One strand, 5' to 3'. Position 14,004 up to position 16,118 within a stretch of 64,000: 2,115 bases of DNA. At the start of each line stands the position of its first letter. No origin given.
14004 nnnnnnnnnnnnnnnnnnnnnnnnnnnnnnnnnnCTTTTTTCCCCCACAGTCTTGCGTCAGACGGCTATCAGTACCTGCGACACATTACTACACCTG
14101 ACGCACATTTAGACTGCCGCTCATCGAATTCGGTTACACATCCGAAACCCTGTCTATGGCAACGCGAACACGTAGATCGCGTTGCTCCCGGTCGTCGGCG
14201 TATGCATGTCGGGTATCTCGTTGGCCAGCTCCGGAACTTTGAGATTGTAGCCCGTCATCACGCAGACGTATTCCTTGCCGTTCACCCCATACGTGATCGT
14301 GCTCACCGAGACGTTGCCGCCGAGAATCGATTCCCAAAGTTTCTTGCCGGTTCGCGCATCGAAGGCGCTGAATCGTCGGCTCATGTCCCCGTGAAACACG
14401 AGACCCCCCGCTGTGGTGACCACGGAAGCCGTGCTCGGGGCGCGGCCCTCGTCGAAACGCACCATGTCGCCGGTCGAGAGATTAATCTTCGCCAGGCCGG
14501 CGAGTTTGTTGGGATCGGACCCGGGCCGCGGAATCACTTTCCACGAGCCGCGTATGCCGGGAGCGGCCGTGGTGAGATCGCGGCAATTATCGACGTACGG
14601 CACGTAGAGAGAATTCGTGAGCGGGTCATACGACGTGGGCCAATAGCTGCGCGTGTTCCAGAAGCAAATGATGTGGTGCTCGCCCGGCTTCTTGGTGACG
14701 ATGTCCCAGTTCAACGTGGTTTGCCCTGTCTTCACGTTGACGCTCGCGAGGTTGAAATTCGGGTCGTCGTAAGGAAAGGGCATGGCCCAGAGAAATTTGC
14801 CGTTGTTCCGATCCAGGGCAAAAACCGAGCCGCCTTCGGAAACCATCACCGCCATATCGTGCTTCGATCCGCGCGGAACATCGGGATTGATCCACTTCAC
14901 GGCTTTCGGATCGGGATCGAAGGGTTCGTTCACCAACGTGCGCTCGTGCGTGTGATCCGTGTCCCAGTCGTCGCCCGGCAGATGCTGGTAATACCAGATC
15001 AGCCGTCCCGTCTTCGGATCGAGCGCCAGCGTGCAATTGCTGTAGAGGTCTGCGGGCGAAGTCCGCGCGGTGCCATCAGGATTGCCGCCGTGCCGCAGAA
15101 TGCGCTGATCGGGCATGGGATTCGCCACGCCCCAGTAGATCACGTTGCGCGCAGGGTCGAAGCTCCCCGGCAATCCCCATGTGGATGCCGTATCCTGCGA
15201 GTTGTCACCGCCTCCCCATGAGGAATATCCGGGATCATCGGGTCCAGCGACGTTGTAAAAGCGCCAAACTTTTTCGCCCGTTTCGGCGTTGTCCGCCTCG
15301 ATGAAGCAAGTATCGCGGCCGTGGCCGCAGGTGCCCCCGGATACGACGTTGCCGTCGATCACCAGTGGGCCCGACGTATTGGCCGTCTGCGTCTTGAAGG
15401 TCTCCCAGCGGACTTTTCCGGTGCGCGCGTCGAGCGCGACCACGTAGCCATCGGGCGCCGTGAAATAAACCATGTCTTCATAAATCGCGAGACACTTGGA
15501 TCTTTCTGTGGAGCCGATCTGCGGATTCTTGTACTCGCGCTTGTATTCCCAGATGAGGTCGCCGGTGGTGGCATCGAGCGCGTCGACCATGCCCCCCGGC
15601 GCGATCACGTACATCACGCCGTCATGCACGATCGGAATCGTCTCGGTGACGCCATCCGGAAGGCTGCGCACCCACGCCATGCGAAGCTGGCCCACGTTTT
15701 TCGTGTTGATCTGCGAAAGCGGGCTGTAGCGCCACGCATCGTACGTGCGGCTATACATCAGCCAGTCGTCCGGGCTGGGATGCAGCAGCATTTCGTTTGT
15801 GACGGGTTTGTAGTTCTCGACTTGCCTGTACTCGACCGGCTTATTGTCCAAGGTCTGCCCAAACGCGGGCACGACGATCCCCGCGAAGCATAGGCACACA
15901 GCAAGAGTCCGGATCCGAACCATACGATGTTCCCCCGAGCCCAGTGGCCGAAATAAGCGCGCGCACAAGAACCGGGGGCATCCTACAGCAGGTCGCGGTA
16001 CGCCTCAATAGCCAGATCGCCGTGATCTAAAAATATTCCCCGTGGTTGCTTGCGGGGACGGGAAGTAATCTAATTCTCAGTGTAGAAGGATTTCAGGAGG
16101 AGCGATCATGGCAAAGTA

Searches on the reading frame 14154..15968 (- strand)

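Call 50: search_protein_families(library=pfam, proteins=[window:14154-15968:-], max_evalue=0.00001)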
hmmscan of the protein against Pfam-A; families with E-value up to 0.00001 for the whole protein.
window:14154-15968:- (604 aa): 3 families
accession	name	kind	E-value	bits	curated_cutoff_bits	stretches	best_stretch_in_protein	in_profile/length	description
PF01011.28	PQQ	-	2.2e-54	185.6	26.7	2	69-395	1-337/595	Glucose/ethanol/alcohol dehydrogenase, beta-propeller domain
PF13360.13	PQQ_2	-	6.1e-26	91.9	27.6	1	98-235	56-193/233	Outer membrane protein assembly factor BamB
PF13570.13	Beta-prop_ACSF4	-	1.5e-11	44.8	133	1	91-236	35-170/329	Beta-alanine-activating enzyme, beta-propeller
